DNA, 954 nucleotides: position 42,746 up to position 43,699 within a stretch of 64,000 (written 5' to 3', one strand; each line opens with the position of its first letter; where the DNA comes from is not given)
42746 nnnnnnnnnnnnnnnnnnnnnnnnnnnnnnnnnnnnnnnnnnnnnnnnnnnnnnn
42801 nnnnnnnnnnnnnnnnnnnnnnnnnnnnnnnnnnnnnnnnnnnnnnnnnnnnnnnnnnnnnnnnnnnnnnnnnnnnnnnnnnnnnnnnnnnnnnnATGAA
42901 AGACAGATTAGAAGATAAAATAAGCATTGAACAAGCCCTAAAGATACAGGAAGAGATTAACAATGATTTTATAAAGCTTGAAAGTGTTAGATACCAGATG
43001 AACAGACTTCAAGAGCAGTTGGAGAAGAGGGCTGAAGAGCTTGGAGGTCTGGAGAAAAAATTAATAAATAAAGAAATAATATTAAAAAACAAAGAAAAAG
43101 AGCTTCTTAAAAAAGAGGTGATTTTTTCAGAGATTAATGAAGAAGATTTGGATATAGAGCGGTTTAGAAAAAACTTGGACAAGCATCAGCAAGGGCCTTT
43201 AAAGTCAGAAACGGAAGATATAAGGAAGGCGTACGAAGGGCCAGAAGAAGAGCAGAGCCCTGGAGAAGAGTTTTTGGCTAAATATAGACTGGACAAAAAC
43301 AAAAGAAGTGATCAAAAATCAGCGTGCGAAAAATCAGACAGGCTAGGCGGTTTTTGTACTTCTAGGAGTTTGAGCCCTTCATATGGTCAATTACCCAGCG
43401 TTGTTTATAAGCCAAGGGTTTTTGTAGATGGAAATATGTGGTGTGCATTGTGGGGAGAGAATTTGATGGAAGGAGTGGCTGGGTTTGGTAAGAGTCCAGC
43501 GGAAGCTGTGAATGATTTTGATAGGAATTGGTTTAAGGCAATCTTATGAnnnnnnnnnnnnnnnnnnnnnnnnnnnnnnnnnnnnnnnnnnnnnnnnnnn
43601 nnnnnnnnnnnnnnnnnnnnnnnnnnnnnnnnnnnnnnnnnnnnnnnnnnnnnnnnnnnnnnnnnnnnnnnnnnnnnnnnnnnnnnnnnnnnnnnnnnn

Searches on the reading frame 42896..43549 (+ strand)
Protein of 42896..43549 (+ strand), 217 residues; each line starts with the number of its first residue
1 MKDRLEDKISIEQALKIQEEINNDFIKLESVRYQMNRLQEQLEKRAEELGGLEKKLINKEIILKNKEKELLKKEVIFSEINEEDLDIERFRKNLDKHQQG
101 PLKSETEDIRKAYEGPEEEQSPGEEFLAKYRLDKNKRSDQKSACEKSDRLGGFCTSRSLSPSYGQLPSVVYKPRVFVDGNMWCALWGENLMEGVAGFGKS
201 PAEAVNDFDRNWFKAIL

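Call 23: find_encoding_contigs(protein=window:42896-43549:+, flank=10000, max_places=3)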
Protein window:42896-43549:+ (217 aa): 3 contigs read that carry it; 1 place shown.
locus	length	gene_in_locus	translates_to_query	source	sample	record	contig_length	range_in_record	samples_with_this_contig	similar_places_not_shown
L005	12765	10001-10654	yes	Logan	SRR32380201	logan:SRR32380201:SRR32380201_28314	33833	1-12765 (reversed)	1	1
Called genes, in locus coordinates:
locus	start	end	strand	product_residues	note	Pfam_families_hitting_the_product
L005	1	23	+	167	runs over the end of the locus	-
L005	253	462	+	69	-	-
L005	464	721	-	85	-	-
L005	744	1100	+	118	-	PF01648:ACPS (weak)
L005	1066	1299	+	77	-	-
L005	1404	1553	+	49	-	-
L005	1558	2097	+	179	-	-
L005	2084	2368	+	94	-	-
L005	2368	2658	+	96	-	-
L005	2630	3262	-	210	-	PF02511:Thy1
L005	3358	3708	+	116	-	-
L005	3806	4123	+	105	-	-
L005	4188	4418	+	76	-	PF18024:HTH_50 (faint)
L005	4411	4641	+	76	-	-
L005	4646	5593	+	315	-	-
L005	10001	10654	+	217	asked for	-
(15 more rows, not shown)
